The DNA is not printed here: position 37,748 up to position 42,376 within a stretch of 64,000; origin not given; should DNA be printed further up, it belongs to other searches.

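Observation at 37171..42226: ElbD-like four-domain megaenzyme (FAR-acyl-AMP ligase-ACP-PlsC) followed by a HAD phosphatase: candidate ether/alkyl-glycerolipid module with permuted domain order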

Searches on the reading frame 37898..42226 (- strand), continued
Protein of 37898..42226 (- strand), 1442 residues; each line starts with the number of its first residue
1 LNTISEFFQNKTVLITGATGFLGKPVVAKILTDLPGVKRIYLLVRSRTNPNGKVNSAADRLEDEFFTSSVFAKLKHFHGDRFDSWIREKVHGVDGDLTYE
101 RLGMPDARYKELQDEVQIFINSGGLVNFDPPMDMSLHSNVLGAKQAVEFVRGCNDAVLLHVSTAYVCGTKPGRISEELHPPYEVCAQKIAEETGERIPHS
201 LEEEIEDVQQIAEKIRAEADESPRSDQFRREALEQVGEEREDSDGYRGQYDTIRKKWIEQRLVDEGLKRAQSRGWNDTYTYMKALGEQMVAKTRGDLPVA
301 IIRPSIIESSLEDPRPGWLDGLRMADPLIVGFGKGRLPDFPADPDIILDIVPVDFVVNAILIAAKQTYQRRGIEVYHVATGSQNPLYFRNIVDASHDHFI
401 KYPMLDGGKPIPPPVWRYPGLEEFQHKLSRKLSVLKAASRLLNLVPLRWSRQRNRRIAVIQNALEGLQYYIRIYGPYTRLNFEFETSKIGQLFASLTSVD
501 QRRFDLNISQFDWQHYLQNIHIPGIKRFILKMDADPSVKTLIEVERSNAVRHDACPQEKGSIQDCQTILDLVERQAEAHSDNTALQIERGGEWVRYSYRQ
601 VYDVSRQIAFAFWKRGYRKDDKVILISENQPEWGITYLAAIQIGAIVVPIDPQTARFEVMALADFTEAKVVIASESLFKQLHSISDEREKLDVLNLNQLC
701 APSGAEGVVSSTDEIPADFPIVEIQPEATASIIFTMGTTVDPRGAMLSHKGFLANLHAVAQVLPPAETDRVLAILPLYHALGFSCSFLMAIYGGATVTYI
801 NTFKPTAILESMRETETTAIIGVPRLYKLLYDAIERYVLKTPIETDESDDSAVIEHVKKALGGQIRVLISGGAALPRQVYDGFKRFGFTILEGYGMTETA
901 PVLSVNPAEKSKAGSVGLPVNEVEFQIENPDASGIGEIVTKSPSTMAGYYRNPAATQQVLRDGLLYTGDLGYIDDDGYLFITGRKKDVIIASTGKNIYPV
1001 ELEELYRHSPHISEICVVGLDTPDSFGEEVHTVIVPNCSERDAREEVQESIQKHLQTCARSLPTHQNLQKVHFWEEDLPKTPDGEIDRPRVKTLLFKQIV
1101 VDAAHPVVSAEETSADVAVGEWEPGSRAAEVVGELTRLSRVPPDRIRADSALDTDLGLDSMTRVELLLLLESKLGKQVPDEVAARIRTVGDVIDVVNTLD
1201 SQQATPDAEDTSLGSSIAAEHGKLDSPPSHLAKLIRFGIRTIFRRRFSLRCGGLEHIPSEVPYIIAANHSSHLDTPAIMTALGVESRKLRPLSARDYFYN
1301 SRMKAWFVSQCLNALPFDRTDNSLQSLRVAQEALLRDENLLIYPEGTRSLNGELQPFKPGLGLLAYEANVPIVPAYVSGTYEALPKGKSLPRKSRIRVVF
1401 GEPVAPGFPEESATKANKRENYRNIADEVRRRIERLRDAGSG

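Call 13: find_homologous_proteins(query=window:37898-42226:-, max_evalue=1e-10)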
Query window:37898-42226:- (1442 aa): 1157 proteins with E <= 1e-10 among 8000 candidates; the best 120 are listed.
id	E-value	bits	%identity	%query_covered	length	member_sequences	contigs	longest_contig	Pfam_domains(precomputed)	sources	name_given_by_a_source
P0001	0.0e+0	3231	98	100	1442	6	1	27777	PF00550.32,PF03015.25,PF00501.35,PF23562.3,PF13193.13,PF07993.19,PF01553.27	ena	-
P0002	0.0e+0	3210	98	99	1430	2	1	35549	PF00550.32,PF03015.25,PF00501.35,PF23562.3,PF13193.13,PF07993.19,PF01553.27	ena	-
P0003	0.0e+0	3202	97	100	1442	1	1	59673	PF00550.32,PF03015.25,PF00501.35,PF23562.3,PF13193.13,PF07993.19,PF01553.27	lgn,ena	-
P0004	0.0e+0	2936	90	99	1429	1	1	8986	PF00550.32,PF03015.25,PF00501.35,PF23562.3,PF13193.13,PF07993.19,PF01553.27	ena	-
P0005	0.0e+0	2935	90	99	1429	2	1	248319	PF00550.32,PF03015.25,PF00501.35,PF23562.3,PF13193.13,PF07993.19,PF01553.27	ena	-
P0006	0.0e+0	2888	88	100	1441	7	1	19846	PF00550.32,PF03015.25,PF00501.35,PF23562.3,PF13193.13,PF07993.19,PF01553.27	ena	-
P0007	0.0e+0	2880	88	100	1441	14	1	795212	PF00550.32,PF03015.25,PF00501.35,PF13193.13,PF07993.19,PF01553.27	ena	-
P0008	0.0e+0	2863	87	100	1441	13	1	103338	PF00550.32,PF03015.25,PF00501.35,PF13193.13,PF07993.19,PF01553.27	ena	-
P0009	0.0e+0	2851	86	100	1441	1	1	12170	PF00550.32,PF03015.25,PF00501.35,PF13193.13,PF07993.19,PF01553.27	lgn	-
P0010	0.0e+0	2842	86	100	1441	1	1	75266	PF00550.32,PF03015.25,PF00501.35,PF13193.13,PF07993.19,PF01553.27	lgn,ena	-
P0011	0.0e+0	2834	86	100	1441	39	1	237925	PF00550.32,PF03015.25,PF00501.35,PF13193.13,PF07993.19,PF01553.27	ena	-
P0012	0.0e+0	2791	87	98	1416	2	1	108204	PF00550.32,PF03015.25,PF00501.35,PF13193.13,PF07993.19,PF01553.27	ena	-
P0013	0.0e+0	2762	83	100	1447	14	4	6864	PF00550.32,PF03015.25,PF00501.35,PF13193.13,PF07993.19,PF01553.27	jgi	jgi:long-chain acyl-CoA synthetase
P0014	0.0e+0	2721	87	94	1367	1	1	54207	PF00550.32,PF03015.25,PF00501.35,PF13193.13,PF07993.19,PF01553.27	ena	-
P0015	0.0e+0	2632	81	100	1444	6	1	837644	PF00550.32,PF03015.25,PF00501.35,PF13193.13,PF07993.19,PF01553.27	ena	-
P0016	0.0e+0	2606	83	96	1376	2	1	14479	PF00550.32,PF03015.25,PF00501.35,PF07993.19,PF01553.27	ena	-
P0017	0.0e+0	2603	79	100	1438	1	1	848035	PF00550.32,PF03015.25,PF00501.35,PF13193.13,PF07993.19,PF01553.27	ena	-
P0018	0.0e+0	1946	60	100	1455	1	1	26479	PF00550.32,PF03015.25,PF00501.35,PF13193.13,PF07993.19,PF01553.27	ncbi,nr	ncbi:MAG: AMP-binding protein [Candidatus Poribacteria bacterium]|nr:AMP-binding protein [Candidatus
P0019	0.0e+0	1906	59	100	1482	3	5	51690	PF00550.32,PF03015.25,PF00501.35,PF23562.3,PF13193.13,PF07993.19,PF01553.27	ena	-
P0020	0.0e+0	1886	58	100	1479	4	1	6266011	PF00550.32,PF03015.25,PF00501.35,PF13193.13,PF07993.19,PF01553.27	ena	-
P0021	0.0e+0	1873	58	100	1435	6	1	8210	PF00550.32,PF03015.25,PF00501.35,PF13193.13,PF07993.19,PF01553.27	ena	-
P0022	0.0e+0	1870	59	100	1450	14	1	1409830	PF00550.32,PF03015.25,PF00501.35,PF13193.13,PF07993.19,PF01553.27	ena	-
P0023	0.0e+0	1859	59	76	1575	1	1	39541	PF00550.32,PF03015.25,PF00501.35,PF13193.13,PF07993.19,PF01553.27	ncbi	-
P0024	0.0e+0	1854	57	100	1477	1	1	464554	PF00550.32,PF03015.25,PF00501.35,PF23562.3,PF13193.13,PF07993.19,PF01553.27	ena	-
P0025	0.0e+0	1853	57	100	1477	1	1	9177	PF00550.32,PF03015.25,PF00501.35,PF13193.13,PF07993.19,PF01553.27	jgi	jgi:long-chain acyl-CoA synthetase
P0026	0.0e+0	1853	57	100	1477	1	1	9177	PF00550.32,PF03015.25,PF00501.35,PF13193.13,PF07993.19,PF01553.27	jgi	jgi:long-chain acyl-CoA synthetase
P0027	0.0e+0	1852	57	100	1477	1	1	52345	PF00550.32,PF03015.25,PF00501.35,PF23562.3,PF13193.13,PF07993.19,PF01553.27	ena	-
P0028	0.0e+0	1850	57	100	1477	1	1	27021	PF00550.32,PF03015.25,PF00501.35,PF23562.3,PF13193.13,PF07993.19,PF01553.27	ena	-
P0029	0.0e+0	1849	57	100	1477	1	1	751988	PF00550.32,PF03015.25,PF00501.35,PF13193.13,PF07993.19,PF01553.27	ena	-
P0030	0.0e+0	1849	57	100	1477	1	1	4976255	PF00550.32,PF03015.25,PF00501.35,PF23562.3,PF13193.13,PF07993.19,PF01553.27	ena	-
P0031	0.0e+0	1849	57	100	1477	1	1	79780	PF00550.32,PF03015.25,PF00501.35,PF23562.3,PF13193.13,PF07993.19,PF01553.27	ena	-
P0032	0.0e+0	1849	57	100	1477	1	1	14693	PF00550.32,PF03015.25,PF00501.35,PF23562.3,PF13193.13,PF07993.19,PF01553.27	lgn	-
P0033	0.0e+0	1849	57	100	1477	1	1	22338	PF00550.32,PF03015.25,PF00501.35,PF23562.3,PF13193.13,PF07993.19,PF01553.27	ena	-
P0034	0.0e+0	1848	57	100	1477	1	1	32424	PF00550.32,PF03015.25,PF00501.35,PF13193.13,PF07993.19,PF01553.27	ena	-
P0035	0.0e+0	1848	57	100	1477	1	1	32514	PF00550.32,PF03015.25,PF00501.35,PF23562.3,PF13193.13,PF07993.19,PF01553.27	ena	-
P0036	0.0e+0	1848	57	100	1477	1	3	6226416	PF00550.32,PF03015.25,PF00501.35,PF23562.3,PF13193.13,PF07993.19,PF01553.27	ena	-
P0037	0.0e+0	1848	57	100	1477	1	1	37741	PF00550.32,PF03015.25,PF00501.35,PF23562.3,PF13193.13,PF07993.19,PF01553.27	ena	-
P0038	0.0e+0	1848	57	100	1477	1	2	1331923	PF00550.32,PF03015.25,PF00501.35,PF23562.3,PF13193.13,PF07993.19,PF01553.27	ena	-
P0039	0.0e+0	1848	57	100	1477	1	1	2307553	PF00550.32,PF03015.25,PF00501.35,PF23562.3,PF13193.13,PF07993.19,PF01553.27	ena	-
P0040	0.0e+0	1848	57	100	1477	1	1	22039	PF00550.32,PF03015.25,PF00501.35,PF23562.3,PF13193.13,PF07993.19,PF01553.27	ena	-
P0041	0.0e+0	1848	57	100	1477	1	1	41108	PF00550.32,PF03015.25,PF00501.35,PF23562.3,PF13193.13,PF07993.19,PF01553.27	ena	-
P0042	0.0e+0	1847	57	100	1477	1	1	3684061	PF00550.32,PF03015.25,PF00501.35,PF23562.3,PF13193.13,PF07993.19,PF01553.27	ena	-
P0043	0.0e+0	1847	57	100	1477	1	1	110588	PF00550.32,PF03015.25,PF00501.35,PF23562.3,PF13193.13,PF07993.19,PF01553.27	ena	-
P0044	0.0e+0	1847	57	100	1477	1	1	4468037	PF00550.32,PF03015.25,PF00501.35,PF13193.13,PF07993.19,PF01553.27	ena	-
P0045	0.0e+0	1847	57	100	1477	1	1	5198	PF00550.32,PF03015.25,PF00501.35,PF13193.13,PF07993.19,PF01553.27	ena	-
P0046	0.0e+0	1847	57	100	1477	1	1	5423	PF00550.32,PF03015.25,PF00501.35,PF23562.3,PF13193.13,PF07993.19,PF01553.27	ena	-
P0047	0.0e+0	1846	57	100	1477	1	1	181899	PF00550.32,PF03015.25,PF00501.35,PF13193.13,PF07993.19,PF01553.27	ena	-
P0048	0.0e+0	1846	57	100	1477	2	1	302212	PF00550.32,PF03015.25,PF00501.35,PF23562.3,PF13193.13,PF07993.19,PF01553.27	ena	-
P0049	0.0e+0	1846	57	100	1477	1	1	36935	PF00550.32,PF03015.25,PF00501.35,PF23562.3,PF13193.13,PF07993.19,PF01553.27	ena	-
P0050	0.0e+0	1846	57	100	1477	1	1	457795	PF00550.32,PF03015.25,PF00501.35,PF13193.13,PF07993.19,PF01553.27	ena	-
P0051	0.0e+0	1846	57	100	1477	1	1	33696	PF00550.32,PF03015.25,PF00501.35,PF23562.3,PF13193.13,PF07993.19,PF01553.27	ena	-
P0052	0.0e+0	1846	57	100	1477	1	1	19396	PF00550.32,PF03015.25,PF00501.35,PF23562.3,PF13193.13,PF07993.19,PF01553.27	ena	-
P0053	0.0e+0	1845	57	100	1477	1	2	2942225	PF00550.32,PF03015.25,PF00501.35,PF23562.3,PF13193.13,PF07993.19,PF01553.27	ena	-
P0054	0.0e+0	1845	57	100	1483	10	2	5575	PF00550.32,PF03015.25,PF00501.35,PF13193.13,PF07993.19,PF01553.27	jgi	jgi:long-chain acyl-CoA synthetase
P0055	0.0e+0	1845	57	100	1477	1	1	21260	PF00550.32,PF03015.25,PF00501.35,PF13193.13,PF07993.19,PF01553.27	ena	-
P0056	0.0e+0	1845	57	100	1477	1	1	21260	PF00550.32,PF03015.25,PF00501.35,PF23562.3,PF13193.13,PF07993.19,PF01553.27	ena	-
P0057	0.0e+0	1844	57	100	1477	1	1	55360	PF00550.32,PF03015.25,PF00501.35,PF13193.13,PF07993.19,PF01553.27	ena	-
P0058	0.0e+0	1844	57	100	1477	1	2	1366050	PF00550.32,PF03015.25,PF00501.35,PF13193.13,PF07993.19,PF01553.27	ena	-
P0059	0.0e+0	1843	57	100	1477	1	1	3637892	PF00550.32,PF03015.25,PF00501.35,PF23562.3,PF13193.13,PF07993.19,PF01553.27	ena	-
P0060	0.0e+0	1843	57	100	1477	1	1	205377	PF00550.32,PF03015.25,PF00501.35,PF23562.3,PF13193.13,PF07993.19,PF01553.27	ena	-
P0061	0.0e+0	1843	57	100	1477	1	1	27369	PF00550.32,PF03015.25,PF00501.35,PF13193.13,PF07993.19,PF01553.27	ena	-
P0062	0.0e+0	1843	57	100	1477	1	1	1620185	PF00550.32,PF03015.25,PF00501.35,PF13193.13,PF07993.19,PF01553.27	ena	-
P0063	0.0e+0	1842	57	100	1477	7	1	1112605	PF00550.32,PF03015.25,PF00501.35,PF13193.13,PF07993.19,PF01553.27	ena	-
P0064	0.0e+0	1842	57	100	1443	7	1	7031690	PF00550.32,PF03015.25,PF00501.35,PF13193.13,PF07993.19,PF01553.27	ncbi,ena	-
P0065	0.0e+0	1842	57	100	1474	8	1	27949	PF00550.32,PF03015.25,PF00501.35,PF13193.13,PF07993.19,PF01553.27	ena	-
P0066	0.0e+0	1842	57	100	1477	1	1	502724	PF00550.32,PF03015.25,PF00501.35,PF23562.3,PF13193.13,PF07993.19,PF01553.27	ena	-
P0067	0.0e+0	1842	57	100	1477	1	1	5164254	PF00550.32,PF03015.25,PF00501.35,PF13193.13,PF07993.19,PF01553.27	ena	-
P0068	0.0e+0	1842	57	100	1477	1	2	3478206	PF00550.32,PF03015.25,PF00501.35,PF13193.13,PF07993.19,PF01553.27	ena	-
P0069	0.0e+0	1841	57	100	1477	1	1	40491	PF00550.32,PF03015.25,PF00501.35,PF23562.3,PF13193.13,PF07993.19,PF01553.27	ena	-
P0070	0.0e+0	1841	57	100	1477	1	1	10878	PF00550.32,PF03015.25,PF00501.35,PF23562.3,PF13193.13,PF07993.19,PF01553.27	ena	-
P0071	0.0e+0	1840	57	100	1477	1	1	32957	PF00550.32,PF03015.25,PF00501.35,PF23562.3,PF13193.13,PF07993.19,PF01553.27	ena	-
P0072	0.0e+0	1839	57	100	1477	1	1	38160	PF00550.32,PF03015.25,PF00501.35,PF13193.13,PF07993.19,PF01553.27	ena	-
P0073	0.0e+0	1839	58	100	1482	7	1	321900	PF00550.32,PF03015.25,PF00501.35,PF13193.13,PF07993.19,PF01553.27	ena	-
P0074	0.0e+0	1838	57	100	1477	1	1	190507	PF00550.32,PF03015.25,PF00501.35,PF13193.13,PF07993.19,PF01553.27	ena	-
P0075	0.0e+0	1838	57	100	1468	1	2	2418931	PF00550.32,PF03015.25,PF00501.35,PF13193.13,PF07993.19,PF01553.27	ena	-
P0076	0.0e+0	1837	57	100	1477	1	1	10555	PF00550.32,PF03015.25,PF00501.35,PF13193.13,PF07993.19,PF01553.27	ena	-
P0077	0.0e+0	1837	56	100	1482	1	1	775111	PF00550.32,PF03015.25,PF00501.35,PF13193.13,PF07993.19,PF01553.27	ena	-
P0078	0.0e+0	1837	56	100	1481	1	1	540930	PF00550.32,PF03015.25,PF00501.35,PF23562.3,PF13193.13,PF07993.19,PF01553.27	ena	-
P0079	0.0e+0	1836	57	100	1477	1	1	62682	PF00550.32,PF03015.25,PF00501.35,PF13193.13,PF07993.19,PF01553.27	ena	-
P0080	0.0e+0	1834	57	100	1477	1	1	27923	PF00550.32,PF03015.25,PF00501.35,PF13193.13,PF07993.19,PF01553.27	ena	-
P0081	0.0e+0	1834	56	100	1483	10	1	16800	PF00550.32,PF03015.25,PF00501.35,PF13193.13,PF07993.19,PF01553.27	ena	-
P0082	0.0e+0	1834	57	100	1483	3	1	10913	PF00550.32,PF03015.25,PF00501.35,PF13193.13,PF07993.19,PF01553.27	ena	-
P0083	0.0e+0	1833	57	100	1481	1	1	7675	PF00550.32,PF03015.25,PF00501.35,PF13193.13,PF07993.19,PF01553.27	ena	-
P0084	0.0e+0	1833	57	100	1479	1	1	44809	PF00550.32,PF03015.25,PF00501.35,PF13193.13,PF07993.19,PF01553.27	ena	-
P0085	0.0e+0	1833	56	100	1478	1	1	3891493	PF00550.32,PF03015.25,PF00501.35,PF23562.3,PF13193.13,PF07993.19,PF01553.27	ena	-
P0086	0.0e+0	1833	57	100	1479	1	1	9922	PF00550.32,PF03015.25,PF00501.35,PF13193.13,PF07993.19,PF01553.27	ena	-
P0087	0.0e+0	1832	57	100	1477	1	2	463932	PF00550.32,PF03015.25,PF00501.35,PF13193.13,PF07993.19,PF01553.27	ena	-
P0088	0.0e+0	1832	57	100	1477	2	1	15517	PF00550.32,PF03015.25,PF00501.35,PF13193.13,PF07993.19,PF01553.27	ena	-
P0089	0.0e+0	1832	56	100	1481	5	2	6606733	PF00550.32,PF03015.25,PF00501.35,PF13193.13,PF07993.19,PF01553.27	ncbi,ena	-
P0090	0.0e+0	1832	57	100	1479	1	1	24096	PF00550.32,PF03015.25,PF00501.35,PF13193.13,PF07993.19,PF01553.27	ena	-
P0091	0.0e+0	1831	57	100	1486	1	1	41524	PF00550.32,PF03015.25,PF00501.35,PF13193.13,PF07993.19,PF01553.27,PF01370.28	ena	-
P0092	0.0e+0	1831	57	100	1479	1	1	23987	PF00550.32,PF03015.25,PF00501.35,PF13193.13,PF07993.19,PF01553.27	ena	-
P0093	0.0e+0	1830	57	100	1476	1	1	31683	PF00550.32,PF03015.25,PF00501.35,PF13193.13,PF07993.19,PF01553.27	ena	-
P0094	0.0e+0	1829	56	100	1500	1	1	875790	PF00550.32,PF03015.25,PF00501.35,PF13193.13,PF07993.19,PF01553.27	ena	-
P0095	0.0e+0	1829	56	100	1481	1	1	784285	PF00550.32,PF03015.25,PF00501.35,PF13193.13,PF07993.19,PF01553.27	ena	-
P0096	0.0e+0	1828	56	100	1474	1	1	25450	PF00550.32,PF03015.25,PF00501.35,PF23562.3,PF13193.13,PF07993.19,PF01553.27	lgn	-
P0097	0.0e+0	1828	57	100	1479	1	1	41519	PF00550.32,PF03015.25,PF00501.35,PF13193.13,PF07993.19,PF01553.27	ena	-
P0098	0.0e+0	1828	57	100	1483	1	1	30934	PF00550.32,PF03015.25,PF00501.35,PF13193.13,PF07993.19,PF01553.27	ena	-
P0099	0.0e+0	1828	57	100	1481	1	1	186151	PF00550.32,PF03015.25,PF00501.35,PF13193.13,PF07993.19,PF01553.27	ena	-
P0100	0.0e+0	1828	57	100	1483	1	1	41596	PF00550.32,PF03015.25,PF00501.35,PF13193.13,PF07993.19,PF01553.27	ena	-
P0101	0.0e+0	1827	56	100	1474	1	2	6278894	PF00550.32,PF03015.25,PF00501.35,PF13193.13,PF07993.19,PF01553.27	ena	-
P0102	0.0e+0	1827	55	100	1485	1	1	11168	PF00550.32,PF03015.25,PF00501.35,PF13193.13,PF07993.19,PF01553.27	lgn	-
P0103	0.0e+0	1827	56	100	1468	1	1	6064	PF00550.32,PF03015.25,PF00501.35,PF13193.13,PF07993.19,PF01553.27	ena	-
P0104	0.0e+0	1827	56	100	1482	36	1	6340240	PF00550.32,PF03015.25,PF00501.35,PF13193.13,PF07993.19,PF01553.27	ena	-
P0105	0.0e+0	1826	56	100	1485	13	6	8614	PF00550.32,PF03015.25,PF00501.35,PF23562.3,PF13193.13,PF07993.19,PF01553.27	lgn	-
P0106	0.0e+0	1826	57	100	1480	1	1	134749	PF00550.32,PF03015.25,PF00501.35,PF13193.13,PF07993.19,PF01553.27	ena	-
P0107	0.0e+0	1826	56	100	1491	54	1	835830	PF00550.32,PF03015.25,PF00501.35,PF13193.13,PF07993.19,PF01553.27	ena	-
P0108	0.0e+0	1825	56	100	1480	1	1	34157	PF00550.32,PF03015.25,PF00501.35,PF13193.13,PF07993.19,PF01553.27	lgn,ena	-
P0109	0.0e+0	1824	56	100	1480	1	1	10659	PF00550.32,PF03015.25,PF00501.35,PF13193.13,PF07993.19,PF01553.27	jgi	-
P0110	0.0e+0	1824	56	100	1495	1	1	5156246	PF00550.32,PF03015.25,PF00501.35,PF13193.13,PF07993.19,PF01553.27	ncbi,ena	-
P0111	0.0e+0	1823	56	100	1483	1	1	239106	PF00550.32,PF03015.25,PF00501.35,PF13193.13,PF07993.19,PF01553.27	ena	-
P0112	0.0e+0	1823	56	100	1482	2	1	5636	PF00550.32,PF03015.25,PF00501.35,PF13193.13,PF07993.19,PF01553.27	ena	-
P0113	0.0e+0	1823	56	100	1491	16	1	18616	PF00550.32,PF03015.25,PF00501.35,PF13193.13,PF07993.19,PF01553.27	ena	-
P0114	0.0e+0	1822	57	100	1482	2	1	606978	PF00550.32,PF03015.25,PF00501.35,PF13193.13,PF07993.19,PF01553.27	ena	-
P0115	0.0e+0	1822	56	100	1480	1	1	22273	PF00550.32,PF03015.25,PF00501.35,PF13193.13,PF07993.19,PF01553.27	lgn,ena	-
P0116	0.0e+0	1822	56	100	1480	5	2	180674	PF00550.32,PF03015.25,PF00501.35,PF13193.13,PF07993.19,PF01553.27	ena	-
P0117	0.0e+0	1821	56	100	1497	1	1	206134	PF00550.32,PF03015.25,PF00501.35,PF13193.13,PF07993.19,PF01553.27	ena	-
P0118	0.0e+0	1821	56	100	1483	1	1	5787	PF00550.32,PF03015.25,PF00501.35,PF13193.13,PF07993.19,PF01553.27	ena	-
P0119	0.0e+0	1821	56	100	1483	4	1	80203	PF00550.32,PF03015.25,PF00501.35,PF13193.13,PF07993.19,PF01553.27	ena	-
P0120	0.0e+0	1821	57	100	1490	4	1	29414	PF00550.32,PF03015.25,PF00501.35,PF13193.13,PF07993.19,PF01553.27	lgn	-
